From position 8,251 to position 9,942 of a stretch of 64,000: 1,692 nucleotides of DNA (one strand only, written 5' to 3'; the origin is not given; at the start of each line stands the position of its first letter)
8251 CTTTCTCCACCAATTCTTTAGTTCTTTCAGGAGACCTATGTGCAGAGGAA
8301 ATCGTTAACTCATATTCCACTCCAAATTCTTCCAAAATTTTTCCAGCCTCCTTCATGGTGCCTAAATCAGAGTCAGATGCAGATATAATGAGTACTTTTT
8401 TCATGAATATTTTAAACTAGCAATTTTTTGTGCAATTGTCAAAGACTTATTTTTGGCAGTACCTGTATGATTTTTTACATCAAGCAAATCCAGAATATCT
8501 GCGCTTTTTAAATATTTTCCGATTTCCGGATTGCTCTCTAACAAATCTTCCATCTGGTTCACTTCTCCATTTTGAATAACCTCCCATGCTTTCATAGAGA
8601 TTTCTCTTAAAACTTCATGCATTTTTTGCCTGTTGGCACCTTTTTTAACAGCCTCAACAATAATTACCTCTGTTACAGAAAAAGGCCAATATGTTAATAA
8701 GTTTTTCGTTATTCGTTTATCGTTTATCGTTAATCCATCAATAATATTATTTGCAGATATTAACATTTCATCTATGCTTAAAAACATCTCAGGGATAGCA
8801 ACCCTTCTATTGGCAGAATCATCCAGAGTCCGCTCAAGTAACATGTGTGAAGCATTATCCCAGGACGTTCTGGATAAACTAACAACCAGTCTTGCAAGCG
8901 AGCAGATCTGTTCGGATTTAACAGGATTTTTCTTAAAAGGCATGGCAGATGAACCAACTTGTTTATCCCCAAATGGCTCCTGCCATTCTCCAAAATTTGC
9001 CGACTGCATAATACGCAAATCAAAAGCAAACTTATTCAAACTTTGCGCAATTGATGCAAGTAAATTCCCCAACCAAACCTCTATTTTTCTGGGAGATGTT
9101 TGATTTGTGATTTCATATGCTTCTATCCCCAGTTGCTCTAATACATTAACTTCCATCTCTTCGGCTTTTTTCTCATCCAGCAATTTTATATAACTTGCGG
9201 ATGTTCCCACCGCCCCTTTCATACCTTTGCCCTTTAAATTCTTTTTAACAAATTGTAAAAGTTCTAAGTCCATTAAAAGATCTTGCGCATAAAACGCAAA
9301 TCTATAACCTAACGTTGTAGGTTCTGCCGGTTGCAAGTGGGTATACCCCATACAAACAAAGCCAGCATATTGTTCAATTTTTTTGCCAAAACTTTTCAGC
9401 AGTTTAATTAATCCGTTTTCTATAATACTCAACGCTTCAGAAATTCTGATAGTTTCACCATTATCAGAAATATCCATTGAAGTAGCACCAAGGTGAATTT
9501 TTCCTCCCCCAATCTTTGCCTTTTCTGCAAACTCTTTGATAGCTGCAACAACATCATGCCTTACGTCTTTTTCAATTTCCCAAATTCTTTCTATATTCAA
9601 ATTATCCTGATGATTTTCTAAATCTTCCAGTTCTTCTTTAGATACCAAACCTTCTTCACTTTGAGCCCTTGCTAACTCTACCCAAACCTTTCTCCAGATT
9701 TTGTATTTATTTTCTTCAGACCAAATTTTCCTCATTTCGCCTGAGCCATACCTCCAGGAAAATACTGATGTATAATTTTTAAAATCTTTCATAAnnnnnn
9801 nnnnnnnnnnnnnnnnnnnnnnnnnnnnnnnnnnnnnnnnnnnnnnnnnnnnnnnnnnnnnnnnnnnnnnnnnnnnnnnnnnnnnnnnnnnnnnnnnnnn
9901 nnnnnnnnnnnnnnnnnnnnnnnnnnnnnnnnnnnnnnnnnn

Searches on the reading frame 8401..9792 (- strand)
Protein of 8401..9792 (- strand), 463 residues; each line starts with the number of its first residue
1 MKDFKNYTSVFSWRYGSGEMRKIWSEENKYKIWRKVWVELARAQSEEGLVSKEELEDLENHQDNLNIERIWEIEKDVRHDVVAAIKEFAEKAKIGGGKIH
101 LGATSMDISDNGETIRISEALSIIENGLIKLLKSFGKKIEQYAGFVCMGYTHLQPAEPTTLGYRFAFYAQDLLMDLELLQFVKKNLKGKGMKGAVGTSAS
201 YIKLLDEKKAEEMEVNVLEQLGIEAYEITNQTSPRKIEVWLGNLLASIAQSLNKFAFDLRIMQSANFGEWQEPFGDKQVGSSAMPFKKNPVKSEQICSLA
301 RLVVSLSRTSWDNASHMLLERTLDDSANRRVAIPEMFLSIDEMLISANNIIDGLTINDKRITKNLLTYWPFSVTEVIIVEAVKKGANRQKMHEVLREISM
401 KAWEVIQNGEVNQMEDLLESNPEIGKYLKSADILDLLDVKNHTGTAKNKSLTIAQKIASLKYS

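Call 91: search_protein_families(library=pfam, proteins=[window:8401-9792:-], max_evalue=0.00001)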
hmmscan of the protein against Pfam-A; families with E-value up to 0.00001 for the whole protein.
window:8401-9792:- (463 aa): 2 families
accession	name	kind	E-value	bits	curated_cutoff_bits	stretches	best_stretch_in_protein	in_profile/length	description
PF00206.25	Lyase_1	-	4.2e-39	135.2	27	1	19-303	9-310/312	Lyase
PF10397.14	ADSL_C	-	1.5e-16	60.9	32.7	1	370-447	1-73/79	Adenylosuccinate lyase C-terminus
